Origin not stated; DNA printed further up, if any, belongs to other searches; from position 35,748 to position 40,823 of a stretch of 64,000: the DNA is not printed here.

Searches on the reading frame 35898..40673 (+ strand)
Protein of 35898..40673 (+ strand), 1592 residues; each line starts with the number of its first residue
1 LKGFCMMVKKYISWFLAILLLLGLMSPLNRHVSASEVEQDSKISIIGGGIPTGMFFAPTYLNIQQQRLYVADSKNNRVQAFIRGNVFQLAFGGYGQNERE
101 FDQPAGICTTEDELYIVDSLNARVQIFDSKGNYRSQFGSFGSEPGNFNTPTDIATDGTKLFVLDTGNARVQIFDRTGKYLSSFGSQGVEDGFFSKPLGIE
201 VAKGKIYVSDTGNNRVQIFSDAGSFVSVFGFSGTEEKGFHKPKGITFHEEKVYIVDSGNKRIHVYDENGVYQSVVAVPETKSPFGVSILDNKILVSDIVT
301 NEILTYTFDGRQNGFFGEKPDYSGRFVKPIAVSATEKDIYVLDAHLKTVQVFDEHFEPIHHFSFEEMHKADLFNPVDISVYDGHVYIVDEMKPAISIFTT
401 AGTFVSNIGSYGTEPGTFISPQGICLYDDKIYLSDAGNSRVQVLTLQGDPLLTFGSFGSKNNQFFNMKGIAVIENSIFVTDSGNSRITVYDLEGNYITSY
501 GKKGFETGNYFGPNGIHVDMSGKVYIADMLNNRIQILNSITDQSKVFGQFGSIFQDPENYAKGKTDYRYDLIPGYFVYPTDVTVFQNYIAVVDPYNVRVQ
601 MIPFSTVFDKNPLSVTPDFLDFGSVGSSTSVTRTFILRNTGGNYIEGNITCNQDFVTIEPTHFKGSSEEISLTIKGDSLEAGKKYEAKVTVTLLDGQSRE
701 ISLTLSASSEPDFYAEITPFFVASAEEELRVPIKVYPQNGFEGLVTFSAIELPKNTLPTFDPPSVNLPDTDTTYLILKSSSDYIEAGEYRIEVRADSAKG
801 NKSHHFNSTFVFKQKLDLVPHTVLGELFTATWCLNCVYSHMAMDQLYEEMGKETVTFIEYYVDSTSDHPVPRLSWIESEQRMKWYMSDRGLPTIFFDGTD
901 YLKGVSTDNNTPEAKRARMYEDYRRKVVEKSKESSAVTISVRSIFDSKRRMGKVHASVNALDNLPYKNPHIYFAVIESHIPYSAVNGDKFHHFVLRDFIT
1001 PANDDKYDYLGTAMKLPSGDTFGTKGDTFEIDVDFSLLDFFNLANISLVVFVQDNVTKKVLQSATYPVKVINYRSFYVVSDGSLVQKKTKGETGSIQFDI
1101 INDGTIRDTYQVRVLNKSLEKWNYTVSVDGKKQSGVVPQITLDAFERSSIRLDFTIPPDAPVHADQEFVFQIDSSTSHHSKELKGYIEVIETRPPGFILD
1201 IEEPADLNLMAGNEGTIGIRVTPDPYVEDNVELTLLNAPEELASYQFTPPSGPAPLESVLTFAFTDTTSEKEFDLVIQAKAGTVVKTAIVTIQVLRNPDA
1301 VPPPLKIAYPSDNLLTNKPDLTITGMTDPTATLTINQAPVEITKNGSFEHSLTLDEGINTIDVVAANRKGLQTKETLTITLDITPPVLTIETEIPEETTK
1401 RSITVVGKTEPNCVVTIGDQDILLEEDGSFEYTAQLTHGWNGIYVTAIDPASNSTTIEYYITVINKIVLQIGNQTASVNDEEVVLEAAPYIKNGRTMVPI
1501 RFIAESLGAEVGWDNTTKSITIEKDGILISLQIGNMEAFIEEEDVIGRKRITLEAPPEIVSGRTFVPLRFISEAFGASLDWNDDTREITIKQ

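Call 7: search_protein_families(library=pfam, proteins=[window:35898-40673:+], max_evalue=0.01)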
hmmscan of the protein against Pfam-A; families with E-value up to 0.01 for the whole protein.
window:35898-40673:+ (1592 aa): 17 families
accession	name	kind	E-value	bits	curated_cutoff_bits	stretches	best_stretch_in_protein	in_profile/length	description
PF07833.16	Cu_amine_oxidN1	-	5.5e-53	177.9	24.2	2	1478-1590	2-108/108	Copper amine oxidase N-terminal domain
PF01436.27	NHL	-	2.8e-39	131.7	20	2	193-219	1-28/28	NHL repeat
PF17170.10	DUF5128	-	7.2e-31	108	22.9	4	99-181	41-126/321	6-bladed beta-propeller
PF09136.16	Glucodextran_B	-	3.4e-25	88.2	27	2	1303-1382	1-82/83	Glucodextranase, domain B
PF11614.14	FixG_C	-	4.1e-09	37.1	25.6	1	1100-1175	25-105/119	IG-like fold at C-terminal of FixG, putative oxidoreductase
PF11551.14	Omp28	-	1.2e-08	35.5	34.9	1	885-1069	7-168/171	Outer membrane protein Omp28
PF08450.18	SGL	-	3.1e-06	27.4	26.3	0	475-536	146-209/246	SMP-30/Gluconolactonase/LRE-like region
PF15869.11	TolB_like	-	4.1e-06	26.8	29.2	0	375-500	21-149/296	TolB-like 6-blade propeller-like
PF16288.11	DUF4934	-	2.6e-05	24.7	27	0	199-271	29-100/102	Domain of unknown function (DUF4934)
PF12733.13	Cadherin-like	-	4.8e-05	24.2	24.2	0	1389-1463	17-86/89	Cadherin-like beta sandwich domain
PF18984.5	DUF5717_N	-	0.00012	20.5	25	1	611-691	18-97/875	Family of unknown function (DUF5717)N-terminal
PF22544.2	HYDIN_VesB_CFA65-like_Ig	-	0.00039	21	25.5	1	613-707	3-99/100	HYDIN/CFA65/VesB-like, Ig-like domain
PF19077.6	Big_13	-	0.0027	18.6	27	0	1316-1382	24-101/102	Bacterial Ig-like domain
PF17936.7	Big_6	-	0.0032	18.1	27.6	0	1314-1376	8-77/83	Bacterial Ig domain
PF22073.2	Cep192_D4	-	0.0038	17.8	35.5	0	611-652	2-43/112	Cep192 domain 4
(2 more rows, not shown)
